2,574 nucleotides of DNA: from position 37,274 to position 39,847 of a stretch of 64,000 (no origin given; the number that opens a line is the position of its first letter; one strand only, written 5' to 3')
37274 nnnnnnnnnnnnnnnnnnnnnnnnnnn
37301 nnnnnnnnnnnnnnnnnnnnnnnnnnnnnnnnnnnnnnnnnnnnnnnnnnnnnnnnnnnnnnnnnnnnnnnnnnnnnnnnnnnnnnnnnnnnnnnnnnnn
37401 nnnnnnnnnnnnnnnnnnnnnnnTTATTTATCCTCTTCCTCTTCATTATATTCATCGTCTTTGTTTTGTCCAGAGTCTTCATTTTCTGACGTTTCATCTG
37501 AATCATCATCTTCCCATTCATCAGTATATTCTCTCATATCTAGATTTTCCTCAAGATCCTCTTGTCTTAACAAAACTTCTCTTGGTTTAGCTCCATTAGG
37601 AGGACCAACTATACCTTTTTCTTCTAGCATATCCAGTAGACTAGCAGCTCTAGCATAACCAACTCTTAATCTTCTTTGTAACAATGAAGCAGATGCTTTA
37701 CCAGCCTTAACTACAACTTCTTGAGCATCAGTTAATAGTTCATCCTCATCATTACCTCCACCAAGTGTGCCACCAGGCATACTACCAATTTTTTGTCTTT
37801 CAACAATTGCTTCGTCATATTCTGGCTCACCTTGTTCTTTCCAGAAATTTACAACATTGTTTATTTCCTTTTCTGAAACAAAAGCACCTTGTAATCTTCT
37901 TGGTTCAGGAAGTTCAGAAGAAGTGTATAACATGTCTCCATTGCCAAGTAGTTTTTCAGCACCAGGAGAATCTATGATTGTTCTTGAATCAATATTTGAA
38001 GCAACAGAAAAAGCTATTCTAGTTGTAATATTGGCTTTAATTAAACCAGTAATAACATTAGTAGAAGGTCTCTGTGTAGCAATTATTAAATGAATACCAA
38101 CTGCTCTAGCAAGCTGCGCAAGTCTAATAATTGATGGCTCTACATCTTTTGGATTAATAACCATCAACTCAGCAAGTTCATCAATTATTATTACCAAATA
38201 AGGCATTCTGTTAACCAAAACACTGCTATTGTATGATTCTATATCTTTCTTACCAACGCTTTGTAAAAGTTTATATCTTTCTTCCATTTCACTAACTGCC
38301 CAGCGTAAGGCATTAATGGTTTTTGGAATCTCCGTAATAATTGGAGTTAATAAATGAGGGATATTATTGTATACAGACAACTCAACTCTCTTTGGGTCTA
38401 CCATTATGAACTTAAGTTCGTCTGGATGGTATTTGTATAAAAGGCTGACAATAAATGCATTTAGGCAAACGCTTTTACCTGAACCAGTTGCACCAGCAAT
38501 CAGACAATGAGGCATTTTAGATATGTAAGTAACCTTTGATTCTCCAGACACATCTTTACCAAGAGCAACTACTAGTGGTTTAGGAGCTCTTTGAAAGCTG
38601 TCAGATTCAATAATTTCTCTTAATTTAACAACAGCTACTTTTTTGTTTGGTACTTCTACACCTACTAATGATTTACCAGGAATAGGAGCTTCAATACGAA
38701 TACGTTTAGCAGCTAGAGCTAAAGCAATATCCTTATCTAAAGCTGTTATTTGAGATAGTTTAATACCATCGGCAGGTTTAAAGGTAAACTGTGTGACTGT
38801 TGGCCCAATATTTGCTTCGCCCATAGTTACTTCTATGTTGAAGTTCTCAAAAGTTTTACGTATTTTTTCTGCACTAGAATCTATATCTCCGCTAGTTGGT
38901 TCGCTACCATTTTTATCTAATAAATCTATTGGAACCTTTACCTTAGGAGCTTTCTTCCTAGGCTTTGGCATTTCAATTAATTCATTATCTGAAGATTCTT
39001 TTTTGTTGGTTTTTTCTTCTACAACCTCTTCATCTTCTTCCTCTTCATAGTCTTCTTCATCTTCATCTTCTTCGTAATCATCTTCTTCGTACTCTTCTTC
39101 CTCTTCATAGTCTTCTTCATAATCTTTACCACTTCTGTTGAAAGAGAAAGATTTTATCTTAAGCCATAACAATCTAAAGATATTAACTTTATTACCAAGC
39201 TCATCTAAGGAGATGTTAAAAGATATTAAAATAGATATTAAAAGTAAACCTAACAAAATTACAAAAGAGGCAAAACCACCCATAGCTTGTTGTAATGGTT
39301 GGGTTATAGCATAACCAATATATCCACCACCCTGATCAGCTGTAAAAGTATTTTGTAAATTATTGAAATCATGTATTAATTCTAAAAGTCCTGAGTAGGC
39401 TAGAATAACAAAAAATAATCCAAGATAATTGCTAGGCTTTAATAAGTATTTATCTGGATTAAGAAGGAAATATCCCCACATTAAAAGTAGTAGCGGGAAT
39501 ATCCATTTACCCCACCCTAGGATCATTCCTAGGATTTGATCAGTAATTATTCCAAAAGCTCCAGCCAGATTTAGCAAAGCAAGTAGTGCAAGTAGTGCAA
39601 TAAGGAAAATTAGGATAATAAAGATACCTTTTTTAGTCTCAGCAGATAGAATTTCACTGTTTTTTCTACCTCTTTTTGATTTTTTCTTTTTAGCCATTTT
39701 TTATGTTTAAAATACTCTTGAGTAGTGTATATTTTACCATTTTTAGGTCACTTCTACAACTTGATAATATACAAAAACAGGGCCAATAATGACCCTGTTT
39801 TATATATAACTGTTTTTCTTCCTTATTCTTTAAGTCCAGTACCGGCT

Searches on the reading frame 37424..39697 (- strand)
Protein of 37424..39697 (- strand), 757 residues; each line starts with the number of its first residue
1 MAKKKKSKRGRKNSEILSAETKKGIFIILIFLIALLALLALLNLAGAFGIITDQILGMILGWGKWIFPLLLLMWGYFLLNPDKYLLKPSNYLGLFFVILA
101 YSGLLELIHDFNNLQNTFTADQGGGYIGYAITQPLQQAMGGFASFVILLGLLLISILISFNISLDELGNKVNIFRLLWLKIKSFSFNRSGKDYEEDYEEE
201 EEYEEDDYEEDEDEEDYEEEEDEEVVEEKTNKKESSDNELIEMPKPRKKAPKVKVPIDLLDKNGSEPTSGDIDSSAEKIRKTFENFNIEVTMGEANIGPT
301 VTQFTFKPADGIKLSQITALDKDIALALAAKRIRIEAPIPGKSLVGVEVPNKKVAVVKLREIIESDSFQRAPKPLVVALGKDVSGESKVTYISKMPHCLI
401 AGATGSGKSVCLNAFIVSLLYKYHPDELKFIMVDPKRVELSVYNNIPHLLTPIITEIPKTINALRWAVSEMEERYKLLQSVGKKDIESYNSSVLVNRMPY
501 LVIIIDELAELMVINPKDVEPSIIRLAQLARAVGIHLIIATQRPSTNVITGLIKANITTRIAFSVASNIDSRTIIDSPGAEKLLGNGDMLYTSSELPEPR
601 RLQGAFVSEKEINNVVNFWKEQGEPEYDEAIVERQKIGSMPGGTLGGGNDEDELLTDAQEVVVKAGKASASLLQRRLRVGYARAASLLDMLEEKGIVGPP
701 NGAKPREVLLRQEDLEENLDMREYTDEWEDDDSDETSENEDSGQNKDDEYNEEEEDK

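Call 76: search_protein_families(library=pfam, proteins=[window:37424-39697:-])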
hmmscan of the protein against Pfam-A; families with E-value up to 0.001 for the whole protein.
window:37424-39697:- (757 aa): 4 families
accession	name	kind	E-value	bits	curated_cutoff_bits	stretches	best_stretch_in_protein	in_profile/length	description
PF01580.24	FtsK_SpoIIIE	-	9.3e-62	208.8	24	1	359-545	2-220/221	FtsK/SpoIIIE family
PF17854.6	FtsK_alpha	-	5e-29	100.9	22.9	1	257-351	4-101/101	FtsK alpha domain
PF09397.16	FtsK_gamma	-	9.9e-27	92.9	30.6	1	650-710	2-62/63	Ftsk gamma domain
PF13491.11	FtsK_4TM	-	1.1e-12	48.4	23.1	1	42-170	44-169/171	4TM region of DNA translocase FtsK/SpoIIIE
